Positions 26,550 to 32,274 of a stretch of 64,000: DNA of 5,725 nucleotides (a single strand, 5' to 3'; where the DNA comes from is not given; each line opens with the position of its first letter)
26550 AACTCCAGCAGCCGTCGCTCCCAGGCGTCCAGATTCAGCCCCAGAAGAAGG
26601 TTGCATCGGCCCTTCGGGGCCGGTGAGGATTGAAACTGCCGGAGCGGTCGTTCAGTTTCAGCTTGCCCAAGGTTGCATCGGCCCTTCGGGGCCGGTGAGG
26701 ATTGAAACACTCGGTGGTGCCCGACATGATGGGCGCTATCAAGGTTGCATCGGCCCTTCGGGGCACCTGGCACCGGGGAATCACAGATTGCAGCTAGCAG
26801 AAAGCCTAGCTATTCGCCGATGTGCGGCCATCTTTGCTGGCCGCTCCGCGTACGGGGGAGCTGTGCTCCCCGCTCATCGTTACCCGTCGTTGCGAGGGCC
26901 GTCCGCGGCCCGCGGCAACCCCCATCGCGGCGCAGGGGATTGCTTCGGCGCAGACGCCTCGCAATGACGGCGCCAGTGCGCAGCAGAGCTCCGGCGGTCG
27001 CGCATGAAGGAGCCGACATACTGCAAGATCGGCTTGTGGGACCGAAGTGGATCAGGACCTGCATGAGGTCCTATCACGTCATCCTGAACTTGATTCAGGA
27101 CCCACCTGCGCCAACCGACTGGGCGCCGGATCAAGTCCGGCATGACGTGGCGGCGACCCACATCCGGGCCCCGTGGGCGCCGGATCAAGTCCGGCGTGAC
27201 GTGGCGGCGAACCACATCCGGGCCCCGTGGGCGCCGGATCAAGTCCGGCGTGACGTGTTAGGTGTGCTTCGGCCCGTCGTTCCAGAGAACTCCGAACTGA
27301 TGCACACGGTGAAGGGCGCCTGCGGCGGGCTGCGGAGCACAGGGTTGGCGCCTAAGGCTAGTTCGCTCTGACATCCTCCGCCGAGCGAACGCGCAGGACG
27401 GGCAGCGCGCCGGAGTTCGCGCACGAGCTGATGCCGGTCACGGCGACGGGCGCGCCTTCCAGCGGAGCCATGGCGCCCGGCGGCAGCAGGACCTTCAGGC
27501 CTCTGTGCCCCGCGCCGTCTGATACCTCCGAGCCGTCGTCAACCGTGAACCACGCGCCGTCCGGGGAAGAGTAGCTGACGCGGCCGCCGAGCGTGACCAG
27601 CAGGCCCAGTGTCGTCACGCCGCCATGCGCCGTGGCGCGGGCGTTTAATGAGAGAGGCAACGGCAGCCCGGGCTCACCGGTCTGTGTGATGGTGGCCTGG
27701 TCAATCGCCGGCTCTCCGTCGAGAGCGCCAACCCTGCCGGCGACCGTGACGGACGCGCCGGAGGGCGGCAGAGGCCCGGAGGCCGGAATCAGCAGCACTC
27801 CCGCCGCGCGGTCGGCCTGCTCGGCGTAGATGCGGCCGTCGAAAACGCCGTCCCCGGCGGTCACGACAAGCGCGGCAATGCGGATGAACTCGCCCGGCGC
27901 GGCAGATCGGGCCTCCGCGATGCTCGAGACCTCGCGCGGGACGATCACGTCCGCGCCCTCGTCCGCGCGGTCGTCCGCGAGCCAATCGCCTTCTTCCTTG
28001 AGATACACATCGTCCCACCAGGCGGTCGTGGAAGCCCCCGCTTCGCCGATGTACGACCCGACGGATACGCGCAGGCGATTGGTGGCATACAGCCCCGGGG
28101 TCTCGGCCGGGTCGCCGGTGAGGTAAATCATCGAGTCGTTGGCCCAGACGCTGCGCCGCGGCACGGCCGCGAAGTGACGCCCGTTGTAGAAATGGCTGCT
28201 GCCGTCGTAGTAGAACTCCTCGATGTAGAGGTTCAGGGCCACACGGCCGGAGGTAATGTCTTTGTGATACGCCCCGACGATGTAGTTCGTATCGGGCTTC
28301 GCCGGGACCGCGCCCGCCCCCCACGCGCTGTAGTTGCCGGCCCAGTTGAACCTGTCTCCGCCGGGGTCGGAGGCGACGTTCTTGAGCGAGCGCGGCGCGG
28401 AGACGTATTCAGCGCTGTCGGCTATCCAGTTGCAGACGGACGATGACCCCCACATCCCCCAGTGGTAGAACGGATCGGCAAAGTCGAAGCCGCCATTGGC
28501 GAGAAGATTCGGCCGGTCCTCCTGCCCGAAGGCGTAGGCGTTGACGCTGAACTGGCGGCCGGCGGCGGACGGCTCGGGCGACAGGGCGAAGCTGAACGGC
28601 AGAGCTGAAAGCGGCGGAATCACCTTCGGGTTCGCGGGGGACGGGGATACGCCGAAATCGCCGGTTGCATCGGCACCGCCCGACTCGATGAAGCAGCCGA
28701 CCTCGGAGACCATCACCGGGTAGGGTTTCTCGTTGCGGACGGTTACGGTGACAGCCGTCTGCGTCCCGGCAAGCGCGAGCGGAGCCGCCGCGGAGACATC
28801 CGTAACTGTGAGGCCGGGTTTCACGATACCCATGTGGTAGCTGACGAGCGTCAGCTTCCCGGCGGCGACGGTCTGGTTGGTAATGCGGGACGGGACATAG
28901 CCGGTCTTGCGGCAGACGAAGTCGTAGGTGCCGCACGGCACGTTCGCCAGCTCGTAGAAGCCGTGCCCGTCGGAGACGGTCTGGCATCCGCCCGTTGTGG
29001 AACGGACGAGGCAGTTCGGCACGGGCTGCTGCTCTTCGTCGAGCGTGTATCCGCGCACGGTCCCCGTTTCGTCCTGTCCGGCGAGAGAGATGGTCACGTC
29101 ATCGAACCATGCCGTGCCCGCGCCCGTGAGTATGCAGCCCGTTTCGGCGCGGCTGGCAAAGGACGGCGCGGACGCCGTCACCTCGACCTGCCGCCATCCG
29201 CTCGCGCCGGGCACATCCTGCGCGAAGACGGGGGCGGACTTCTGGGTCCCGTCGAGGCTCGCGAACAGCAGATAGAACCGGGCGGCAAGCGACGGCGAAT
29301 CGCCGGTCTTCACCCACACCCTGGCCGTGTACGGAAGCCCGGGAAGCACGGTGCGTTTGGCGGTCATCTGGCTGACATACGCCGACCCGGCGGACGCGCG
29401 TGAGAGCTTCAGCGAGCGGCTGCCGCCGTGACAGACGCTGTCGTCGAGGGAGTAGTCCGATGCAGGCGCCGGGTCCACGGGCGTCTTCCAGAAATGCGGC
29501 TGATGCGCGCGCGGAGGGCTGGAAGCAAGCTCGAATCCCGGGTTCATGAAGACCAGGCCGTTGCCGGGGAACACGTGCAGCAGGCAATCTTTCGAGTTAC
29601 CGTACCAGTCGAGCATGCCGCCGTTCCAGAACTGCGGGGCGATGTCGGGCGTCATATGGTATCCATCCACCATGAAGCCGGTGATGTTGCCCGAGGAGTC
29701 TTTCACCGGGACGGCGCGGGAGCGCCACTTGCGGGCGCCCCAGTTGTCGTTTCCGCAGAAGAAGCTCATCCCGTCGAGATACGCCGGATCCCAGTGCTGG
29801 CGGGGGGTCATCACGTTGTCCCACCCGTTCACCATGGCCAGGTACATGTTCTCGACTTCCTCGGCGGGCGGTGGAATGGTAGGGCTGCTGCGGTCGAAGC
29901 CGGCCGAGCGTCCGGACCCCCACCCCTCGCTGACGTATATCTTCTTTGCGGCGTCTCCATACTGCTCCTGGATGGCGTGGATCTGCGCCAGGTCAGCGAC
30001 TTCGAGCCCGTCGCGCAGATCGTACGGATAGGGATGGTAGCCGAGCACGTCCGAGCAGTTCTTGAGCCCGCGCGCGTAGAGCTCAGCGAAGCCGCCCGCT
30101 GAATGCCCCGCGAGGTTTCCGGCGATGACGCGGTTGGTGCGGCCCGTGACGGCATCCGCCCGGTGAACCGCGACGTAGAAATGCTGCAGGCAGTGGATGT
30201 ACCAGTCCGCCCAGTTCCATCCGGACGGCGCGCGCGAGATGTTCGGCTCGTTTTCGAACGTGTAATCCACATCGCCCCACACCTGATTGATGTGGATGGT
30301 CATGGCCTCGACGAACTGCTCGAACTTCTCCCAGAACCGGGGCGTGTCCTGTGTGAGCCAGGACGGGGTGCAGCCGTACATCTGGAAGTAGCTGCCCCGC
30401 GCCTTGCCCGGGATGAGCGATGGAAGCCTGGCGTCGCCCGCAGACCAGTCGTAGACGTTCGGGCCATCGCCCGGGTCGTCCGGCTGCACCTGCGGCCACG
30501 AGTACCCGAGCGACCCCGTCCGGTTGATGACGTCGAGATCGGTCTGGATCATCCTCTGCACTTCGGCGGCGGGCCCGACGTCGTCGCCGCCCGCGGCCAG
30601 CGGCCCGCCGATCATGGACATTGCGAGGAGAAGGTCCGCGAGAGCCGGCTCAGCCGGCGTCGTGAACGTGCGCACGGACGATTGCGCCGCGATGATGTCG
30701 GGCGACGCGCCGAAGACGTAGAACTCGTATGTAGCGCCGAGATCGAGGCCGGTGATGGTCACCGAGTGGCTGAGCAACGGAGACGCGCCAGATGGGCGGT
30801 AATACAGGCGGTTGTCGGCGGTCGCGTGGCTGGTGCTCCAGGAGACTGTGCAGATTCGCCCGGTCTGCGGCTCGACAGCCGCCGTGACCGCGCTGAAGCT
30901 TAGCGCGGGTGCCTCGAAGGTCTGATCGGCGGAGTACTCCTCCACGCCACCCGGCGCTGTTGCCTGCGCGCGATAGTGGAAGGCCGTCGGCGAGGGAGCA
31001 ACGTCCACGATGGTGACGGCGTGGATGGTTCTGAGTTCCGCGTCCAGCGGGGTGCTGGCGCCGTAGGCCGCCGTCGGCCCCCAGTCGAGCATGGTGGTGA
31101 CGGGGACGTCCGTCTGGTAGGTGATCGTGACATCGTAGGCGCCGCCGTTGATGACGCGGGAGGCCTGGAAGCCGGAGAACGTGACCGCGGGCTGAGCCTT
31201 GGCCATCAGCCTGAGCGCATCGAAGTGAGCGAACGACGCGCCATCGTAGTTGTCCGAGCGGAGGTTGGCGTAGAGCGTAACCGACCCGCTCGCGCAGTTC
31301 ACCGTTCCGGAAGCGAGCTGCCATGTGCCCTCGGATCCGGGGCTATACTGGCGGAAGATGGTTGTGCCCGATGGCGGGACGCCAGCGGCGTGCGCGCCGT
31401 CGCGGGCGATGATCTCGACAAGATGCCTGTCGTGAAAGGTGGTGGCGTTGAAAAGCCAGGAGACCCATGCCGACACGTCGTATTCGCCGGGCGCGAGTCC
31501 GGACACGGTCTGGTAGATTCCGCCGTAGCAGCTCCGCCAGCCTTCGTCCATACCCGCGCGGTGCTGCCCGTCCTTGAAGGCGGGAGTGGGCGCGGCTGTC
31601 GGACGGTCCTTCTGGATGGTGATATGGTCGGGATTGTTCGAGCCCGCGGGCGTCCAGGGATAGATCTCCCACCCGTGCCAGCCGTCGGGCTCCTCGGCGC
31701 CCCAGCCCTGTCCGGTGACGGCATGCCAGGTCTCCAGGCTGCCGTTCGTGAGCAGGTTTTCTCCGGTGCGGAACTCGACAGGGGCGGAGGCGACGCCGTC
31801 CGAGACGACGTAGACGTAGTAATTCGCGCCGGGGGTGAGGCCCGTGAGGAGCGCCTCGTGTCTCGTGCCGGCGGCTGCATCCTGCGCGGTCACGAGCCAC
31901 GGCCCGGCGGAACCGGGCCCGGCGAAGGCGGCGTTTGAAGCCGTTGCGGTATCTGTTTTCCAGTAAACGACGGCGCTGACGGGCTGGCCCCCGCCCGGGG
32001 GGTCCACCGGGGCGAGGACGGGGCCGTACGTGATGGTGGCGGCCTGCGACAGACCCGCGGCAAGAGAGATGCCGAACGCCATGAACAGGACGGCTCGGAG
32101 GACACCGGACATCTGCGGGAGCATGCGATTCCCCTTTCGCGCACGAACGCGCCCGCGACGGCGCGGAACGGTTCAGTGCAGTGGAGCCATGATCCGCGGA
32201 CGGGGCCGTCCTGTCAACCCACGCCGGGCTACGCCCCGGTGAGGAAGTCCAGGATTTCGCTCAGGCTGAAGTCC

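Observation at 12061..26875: The entire cas3-to-array cassette (14.7 kb) is bracketed by ~57-bp imperfect direct repeats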

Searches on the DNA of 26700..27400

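Call 77: search_rna_families(source=window, start=26700, end=27400, threshold=evalue, max_evalue=1)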
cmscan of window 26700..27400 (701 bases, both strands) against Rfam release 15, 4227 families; matches with E-value up to 1: 6.
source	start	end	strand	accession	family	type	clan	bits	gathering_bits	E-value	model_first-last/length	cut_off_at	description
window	27177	27242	-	RF01665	P13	Gene; sRNA;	-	22.9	70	0.42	1-76/76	no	Pseudomonas sRNA P13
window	27138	27197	+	RF01665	P13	Gene; sRNA;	-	21.2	70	0.94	1-76/76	no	Pseudomonas sRNA P13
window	27064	27154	-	RF01044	mir-345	Gene; miRNA;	-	20.2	65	0.12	1-91/91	no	mir-345 microRNA precursor family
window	27214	27301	-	RF00014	DsrA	Gene; sRNA;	-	18.6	60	0.67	1-85/85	no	DsrA RNA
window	26887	26933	+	RF02915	DUF3800-VI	Cis-reg;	-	18.3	35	0.67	1-52/52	no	DUF3800-VI RNA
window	26889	26919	+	RF01340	CRISPR-DR29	Gene; CRISPR;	-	17.8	39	0.72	1-37/37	no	CRISPR RNA direct repeat element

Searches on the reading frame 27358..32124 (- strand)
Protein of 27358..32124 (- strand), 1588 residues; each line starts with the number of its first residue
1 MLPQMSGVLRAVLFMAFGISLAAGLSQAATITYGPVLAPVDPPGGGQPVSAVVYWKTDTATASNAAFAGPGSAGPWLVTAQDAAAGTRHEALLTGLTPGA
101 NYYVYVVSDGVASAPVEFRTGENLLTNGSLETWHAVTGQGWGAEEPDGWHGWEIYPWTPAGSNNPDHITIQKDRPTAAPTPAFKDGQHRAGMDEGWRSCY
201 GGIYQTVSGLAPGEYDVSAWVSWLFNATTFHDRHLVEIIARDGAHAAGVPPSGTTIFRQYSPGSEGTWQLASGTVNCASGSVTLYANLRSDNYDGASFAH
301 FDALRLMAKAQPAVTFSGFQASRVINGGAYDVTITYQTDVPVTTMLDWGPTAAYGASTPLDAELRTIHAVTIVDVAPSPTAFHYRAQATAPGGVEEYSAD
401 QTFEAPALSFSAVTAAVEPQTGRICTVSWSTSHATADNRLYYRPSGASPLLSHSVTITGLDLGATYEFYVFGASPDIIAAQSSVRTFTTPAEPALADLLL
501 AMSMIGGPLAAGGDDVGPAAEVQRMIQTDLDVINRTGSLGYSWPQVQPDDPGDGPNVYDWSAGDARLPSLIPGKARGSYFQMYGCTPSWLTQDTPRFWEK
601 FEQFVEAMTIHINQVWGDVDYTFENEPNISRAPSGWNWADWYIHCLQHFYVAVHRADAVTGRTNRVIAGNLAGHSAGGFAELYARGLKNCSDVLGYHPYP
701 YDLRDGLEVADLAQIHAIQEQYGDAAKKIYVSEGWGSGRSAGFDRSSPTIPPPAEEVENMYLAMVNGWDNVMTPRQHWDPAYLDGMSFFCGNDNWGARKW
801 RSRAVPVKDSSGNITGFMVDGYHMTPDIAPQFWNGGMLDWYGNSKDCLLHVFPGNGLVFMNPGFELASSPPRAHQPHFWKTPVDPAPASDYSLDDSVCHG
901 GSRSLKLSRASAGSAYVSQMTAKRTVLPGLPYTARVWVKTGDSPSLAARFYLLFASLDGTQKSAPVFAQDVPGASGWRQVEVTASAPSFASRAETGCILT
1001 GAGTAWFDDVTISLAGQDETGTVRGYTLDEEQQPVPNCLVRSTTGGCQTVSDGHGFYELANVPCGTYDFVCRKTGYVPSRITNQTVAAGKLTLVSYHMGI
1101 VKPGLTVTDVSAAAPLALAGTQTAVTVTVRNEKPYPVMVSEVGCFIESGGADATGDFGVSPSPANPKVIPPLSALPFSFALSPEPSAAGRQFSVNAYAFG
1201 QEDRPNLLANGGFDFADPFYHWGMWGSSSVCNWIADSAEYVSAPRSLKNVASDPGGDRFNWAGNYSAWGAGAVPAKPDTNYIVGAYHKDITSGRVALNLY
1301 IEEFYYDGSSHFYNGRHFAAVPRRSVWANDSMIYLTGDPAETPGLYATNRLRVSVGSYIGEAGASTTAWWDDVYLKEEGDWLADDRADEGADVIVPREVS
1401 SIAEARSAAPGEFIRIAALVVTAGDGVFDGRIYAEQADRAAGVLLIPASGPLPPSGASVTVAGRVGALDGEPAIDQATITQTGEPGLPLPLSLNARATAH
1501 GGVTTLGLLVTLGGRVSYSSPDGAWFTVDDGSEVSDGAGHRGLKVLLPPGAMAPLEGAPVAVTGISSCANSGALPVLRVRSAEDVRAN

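Call 10: search_protein_families(library=pfam, proteins=[window:27358-32124:-])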
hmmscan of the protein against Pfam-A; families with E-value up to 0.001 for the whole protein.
window:27358-32124:- (1588 aa): 4 families
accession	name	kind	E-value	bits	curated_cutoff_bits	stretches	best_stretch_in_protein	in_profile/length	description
PF16656.11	Pur_ac_phosph_N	-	3.2e-12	47.3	30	1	47-120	11-93/93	Purple acid Phosphatase, N-terminal domain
PF13620.12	CarboxypepD_reg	-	2.1e-08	34.8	32.3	1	1022-1092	1-75/82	Carboxypeptidase regulatory-like domain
PF00041.27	fn3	-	1.6e-05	25.5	25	0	421-474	12-70/84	Fibronectin type III domain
PF13715.12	CarbopepD_reg_2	-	4.6e-05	23.8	32.2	1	1024-1082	2-61/88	CarboxypepD_reg-like domain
